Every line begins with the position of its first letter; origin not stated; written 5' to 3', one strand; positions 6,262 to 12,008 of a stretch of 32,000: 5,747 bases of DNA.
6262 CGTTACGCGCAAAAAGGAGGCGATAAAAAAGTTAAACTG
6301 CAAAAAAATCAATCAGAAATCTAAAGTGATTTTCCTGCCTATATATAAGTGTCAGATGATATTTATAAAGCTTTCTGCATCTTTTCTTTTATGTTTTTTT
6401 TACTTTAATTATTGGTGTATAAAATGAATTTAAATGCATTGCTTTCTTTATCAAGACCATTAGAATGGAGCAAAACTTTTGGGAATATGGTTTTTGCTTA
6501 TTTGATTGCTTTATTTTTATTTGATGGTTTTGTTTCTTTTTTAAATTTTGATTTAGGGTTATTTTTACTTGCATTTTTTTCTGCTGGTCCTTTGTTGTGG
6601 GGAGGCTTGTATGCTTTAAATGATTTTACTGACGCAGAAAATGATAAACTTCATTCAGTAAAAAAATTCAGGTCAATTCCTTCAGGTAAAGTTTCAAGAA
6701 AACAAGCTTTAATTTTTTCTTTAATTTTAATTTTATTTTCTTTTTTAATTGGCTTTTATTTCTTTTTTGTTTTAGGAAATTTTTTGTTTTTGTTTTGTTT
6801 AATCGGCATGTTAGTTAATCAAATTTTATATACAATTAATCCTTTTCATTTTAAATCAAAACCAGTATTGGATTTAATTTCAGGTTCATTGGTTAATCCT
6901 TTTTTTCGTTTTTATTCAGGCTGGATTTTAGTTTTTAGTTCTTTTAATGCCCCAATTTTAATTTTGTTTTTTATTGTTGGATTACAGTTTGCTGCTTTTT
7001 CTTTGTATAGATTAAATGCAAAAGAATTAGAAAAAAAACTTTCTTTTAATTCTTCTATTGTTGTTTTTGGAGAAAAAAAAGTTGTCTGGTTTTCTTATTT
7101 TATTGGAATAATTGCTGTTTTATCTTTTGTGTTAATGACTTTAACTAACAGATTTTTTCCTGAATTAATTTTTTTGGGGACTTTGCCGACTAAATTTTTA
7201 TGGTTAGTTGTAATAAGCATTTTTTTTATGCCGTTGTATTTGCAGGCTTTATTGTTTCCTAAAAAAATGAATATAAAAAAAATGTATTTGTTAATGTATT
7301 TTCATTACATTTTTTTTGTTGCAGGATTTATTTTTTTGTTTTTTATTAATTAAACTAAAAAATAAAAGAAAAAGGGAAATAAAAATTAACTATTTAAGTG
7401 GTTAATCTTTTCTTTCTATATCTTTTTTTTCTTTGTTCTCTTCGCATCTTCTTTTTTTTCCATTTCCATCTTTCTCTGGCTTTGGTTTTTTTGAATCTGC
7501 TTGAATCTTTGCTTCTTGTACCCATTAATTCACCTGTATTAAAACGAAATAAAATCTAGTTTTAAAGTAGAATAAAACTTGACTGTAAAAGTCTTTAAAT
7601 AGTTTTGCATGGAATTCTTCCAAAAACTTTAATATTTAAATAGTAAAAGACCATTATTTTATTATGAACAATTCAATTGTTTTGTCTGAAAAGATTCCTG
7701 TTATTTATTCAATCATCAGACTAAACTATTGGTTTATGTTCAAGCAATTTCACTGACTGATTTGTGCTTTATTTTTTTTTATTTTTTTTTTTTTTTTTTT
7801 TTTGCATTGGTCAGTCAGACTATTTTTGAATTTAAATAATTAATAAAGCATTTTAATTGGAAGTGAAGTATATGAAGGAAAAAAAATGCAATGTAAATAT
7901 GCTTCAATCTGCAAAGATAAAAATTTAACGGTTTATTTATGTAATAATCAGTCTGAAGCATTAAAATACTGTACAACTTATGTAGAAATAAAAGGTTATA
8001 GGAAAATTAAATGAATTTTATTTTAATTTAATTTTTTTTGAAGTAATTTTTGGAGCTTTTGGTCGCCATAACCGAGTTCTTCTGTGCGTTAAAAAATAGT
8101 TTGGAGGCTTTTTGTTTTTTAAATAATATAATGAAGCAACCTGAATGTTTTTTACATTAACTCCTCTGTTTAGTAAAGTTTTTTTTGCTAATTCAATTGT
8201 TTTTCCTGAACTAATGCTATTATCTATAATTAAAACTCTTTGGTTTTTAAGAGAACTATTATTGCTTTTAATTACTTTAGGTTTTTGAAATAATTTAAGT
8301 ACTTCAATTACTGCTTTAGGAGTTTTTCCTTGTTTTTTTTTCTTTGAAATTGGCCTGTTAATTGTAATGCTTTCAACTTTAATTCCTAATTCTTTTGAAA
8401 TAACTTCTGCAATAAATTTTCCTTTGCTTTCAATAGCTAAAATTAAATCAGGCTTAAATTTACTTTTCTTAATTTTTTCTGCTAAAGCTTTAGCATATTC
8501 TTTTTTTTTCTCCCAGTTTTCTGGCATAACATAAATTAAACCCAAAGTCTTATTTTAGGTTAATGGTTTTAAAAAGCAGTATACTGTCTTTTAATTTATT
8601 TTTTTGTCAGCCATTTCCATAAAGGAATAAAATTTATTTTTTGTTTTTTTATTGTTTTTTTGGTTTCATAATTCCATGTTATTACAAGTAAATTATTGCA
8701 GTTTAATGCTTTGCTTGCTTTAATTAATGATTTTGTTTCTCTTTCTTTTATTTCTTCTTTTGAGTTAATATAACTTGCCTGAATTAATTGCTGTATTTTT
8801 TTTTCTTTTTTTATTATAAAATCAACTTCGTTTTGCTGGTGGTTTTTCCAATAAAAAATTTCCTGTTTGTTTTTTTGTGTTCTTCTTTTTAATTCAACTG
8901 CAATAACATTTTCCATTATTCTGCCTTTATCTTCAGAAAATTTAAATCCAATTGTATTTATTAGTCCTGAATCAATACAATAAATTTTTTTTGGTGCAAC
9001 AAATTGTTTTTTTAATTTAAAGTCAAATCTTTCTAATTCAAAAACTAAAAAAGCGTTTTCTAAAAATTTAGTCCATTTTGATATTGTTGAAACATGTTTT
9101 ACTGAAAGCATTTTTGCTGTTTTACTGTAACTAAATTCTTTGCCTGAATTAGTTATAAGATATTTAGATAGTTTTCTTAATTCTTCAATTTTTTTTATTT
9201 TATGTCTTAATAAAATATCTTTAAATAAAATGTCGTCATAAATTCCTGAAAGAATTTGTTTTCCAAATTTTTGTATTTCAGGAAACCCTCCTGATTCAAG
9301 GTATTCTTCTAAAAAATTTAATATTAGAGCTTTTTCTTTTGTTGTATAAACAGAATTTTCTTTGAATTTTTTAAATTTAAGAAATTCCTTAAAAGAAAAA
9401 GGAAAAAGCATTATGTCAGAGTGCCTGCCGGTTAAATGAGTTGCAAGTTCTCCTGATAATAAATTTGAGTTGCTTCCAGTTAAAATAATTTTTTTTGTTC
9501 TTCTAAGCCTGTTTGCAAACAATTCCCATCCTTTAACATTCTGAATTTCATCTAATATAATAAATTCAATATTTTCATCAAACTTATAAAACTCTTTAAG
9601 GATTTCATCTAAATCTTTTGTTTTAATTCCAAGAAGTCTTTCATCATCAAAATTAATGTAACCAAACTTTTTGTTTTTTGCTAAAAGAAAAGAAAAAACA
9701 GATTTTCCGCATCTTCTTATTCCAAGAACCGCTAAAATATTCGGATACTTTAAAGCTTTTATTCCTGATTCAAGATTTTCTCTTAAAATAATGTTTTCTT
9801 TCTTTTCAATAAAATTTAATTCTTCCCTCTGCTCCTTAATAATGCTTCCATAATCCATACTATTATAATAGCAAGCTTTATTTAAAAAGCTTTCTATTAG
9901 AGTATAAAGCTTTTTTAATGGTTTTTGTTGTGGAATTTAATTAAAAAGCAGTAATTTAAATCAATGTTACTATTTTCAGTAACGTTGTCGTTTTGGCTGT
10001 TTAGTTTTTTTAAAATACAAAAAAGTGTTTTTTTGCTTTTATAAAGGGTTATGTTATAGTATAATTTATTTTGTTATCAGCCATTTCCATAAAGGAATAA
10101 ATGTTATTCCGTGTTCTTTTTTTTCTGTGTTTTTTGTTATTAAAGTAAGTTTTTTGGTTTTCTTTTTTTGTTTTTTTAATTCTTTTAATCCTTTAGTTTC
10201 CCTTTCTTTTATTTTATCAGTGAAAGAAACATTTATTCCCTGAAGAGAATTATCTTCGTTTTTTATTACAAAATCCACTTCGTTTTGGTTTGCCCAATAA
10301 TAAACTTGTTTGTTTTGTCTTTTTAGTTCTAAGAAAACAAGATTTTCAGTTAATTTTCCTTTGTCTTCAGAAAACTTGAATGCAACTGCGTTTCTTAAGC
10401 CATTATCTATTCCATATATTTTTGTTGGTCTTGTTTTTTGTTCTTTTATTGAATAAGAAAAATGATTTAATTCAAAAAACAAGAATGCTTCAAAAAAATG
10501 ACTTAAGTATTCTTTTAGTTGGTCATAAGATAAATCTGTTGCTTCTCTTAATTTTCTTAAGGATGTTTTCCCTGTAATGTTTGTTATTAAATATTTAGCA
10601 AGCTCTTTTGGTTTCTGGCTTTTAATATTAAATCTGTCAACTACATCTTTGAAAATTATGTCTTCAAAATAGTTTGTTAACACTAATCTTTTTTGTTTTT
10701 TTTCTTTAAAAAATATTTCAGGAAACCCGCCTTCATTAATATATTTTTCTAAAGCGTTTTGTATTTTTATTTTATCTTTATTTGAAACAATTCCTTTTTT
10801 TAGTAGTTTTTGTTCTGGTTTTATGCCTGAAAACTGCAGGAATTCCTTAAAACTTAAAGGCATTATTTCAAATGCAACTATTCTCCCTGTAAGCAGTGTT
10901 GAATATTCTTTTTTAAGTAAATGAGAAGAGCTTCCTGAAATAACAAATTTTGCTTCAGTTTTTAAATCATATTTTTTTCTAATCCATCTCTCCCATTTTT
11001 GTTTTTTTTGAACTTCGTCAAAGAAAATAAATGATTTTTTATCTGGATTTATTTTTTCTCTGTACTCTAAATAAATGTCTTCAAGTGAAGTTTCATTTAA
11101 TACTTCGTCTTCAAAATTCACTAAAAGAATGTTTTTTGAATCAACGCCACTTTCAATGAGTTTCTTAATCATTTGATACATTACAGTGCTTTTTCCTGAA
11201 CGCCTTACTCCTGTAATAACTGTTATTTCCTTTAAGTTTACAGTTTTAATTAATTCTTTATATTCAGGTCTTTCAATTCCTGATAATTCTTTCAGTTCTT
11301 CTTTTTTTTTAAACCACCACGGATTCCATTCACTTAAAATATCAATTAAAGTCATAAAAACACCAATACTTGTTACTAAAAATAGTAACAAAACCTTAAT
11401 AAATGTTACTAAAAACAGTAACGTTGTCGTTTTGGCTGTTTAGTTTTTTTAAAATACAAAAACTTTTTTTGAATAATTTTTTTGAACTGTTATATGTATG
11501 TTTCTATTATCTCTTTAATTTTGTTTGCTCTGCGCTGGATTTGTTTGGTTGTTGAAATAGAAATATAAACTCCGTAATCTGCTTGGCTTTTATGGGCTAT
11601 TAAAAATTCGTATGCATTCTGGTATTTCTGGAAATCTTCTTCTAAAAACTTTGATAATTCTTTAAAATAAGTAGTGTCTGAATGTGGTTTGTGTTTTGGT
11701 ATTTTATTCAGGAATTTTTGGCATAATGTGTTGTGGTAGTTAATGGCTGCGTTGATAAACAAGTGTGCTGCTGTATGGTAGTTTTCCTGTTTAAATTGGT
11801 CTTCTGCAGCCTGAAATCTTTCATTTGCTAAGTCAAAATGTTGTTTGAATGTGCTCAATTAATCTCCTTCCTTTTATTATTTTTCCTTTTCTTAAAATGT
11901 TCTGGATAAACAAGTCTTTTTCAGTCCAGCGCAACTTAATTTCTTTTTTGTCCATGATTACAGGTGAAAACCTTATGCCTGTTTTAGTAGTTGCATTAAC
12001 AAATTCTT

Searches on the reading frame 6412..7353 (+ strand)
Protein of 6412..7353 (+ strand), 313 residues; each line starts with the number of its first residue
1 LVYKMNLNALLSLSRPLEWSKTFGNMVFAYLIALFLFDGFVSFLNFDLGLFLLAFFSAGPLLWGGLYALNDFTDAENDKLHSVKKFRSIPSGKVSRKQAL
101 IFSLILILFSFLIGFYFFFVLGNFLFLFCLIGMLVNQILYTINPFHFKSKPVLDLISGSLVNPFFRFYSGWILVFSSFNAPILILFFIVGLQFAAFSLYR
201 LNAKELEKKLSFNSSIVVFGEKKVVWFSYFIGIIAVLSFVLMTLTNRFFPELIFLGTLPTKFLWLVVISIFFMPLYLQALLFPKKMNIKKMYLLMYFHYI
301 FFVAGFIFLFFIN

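Call 61: search_protein_families(library=pfam, proteins=[window:6412-7353:+], max_evalue=0.01)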
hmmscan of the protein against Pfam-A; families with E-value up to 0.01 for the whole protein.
window:6412-7353:+ (313 aa): 1 family
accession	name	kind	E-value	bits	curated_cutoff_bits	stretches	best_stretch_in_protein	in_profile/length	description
PF01040.23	UbiA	-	2.3e-24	86.5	34.2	1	45-278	16-230/250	UbiA prenyltransferase family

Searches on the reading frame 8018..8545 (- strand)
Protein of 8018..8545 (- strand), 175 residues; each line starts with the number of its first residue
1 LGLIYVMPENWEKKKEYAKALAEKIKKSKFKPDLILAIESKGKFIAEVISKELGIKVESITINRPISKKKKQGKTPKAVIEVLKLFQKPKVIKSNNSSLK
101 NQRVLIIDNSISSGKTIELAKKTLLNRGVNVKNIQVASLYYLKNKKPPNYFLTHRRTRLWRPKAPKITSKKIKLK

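Call 61: search_protein_families(library=pfam, proteins=[window:8018-8545:-], max_evalue=0.01)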
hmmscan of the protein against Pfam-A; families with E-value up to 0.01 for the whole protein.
window:8018-8545:- (175 aa): 3 families
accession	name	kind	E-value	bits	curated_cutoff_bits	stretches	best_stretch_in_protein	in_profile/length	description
PF00156.33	Pribosyltran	-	5.6e-14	52.2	26.3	1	18-147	15-131/158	Phosphoribosyl transferase domain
PF14681.12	UPRTase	-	6.1e-05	23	27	1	96-139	115-158/206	Uracil phosphoribosyltransferase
PF17092.11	PCB_OB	-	0.0032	18.6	27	1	8-84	11-88/111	Penicillin-binding protein OB-like domain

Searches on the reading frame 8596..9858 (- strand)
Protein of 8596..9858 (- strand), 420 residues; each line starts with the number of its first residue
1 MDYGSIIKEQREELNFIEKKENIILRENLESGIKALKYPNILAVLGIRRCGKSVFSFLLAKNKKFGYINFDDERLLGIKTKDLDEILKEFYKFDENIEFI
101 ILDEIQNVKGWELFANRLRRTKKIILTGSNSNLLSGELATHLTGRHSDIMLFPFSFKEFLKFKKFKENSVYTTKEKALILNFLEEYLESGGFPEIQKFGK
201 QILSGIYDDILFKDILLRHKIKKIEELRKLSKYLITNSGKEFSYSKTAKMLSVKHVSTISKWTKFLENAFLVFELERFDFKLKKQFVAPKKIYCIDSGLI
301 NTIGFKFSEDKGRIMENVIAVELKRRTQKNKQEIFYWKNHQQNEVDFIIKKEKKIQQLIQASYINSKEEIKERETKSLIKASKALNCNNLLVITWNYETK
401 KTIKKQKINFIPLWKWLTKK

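Call 61: search_protein_families(library=pfam, proteins=[window:8596-9858:-], max_evalue=0.01)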
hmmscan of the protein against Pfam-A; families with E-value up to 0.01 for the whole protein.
window:8596-9858:- (420 aa): 2 families
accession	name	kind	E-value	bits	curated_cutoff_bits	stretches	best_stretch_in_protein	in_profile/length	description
PF13173.12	AAA_14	-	1.2e-32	113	27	1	40-160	3-129/129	AAA domain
PF13635.12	DUF4143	-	2e-27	96.3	28.1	1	213-354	2-150/160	Domain of unknown function (DUF4143)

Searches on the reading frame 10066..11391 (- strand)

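Call 61: search_protein_families(library=pfam, proteins=[window:10066-11391:-], max_evalue=0.01)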
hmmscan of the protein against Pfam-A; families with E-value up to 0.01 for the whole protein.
window:10066-11391:- (441 aa): 5 families
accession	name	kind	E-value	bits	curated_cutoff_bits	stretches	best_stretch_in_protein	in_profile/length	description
PF13173.12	AAA_14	-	1.2e-37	129.2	27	1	55-185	3-129/129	AAA domain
PF13635.12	DUF4143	-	4.5e-20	72.4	28.1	1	248-388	2-157/160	Domain of unknown function (DUF4143)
PF20720.3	nSTAND3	-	0.00026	21.1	27.2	1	40-130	3-77/155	Novel STAND NTPase 3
PF25199.1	nSTAND_NTPase5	-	0.00085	19.6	34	1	52-141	39-120/145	Novel STAND NTPase 5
PF01637.24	ATPase_2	-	0.0039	17.5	33.2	1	53-83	19-49/225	ATPase domain predominantly from Archaea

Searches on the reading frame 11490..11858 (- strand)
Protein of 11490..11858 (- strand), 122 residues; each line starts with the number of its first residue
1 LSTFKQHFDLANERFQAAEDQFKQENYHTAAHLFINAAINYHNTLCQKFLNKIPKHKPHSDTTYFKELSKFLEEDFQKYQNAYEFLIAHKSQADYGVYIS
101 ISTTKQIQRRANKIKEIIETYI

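Call 61: search_protein_families(library=pfam, proteins=[window:11490-11858:-], max_evalue=0.01)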
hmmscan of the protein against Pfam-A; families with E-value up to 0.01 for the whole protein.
window:11490-11858:- (122 aa): 2 families
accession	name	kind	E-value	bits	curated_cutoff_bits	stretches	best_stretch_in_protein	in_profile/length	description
PF05168.19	HEPN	-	0.00013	22.6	22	1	8-120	5-113/117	HEPN domain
PF01712.25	dNK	-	0.0074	16.5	27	1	35-116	61-149/203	Deoxynucleoside kinase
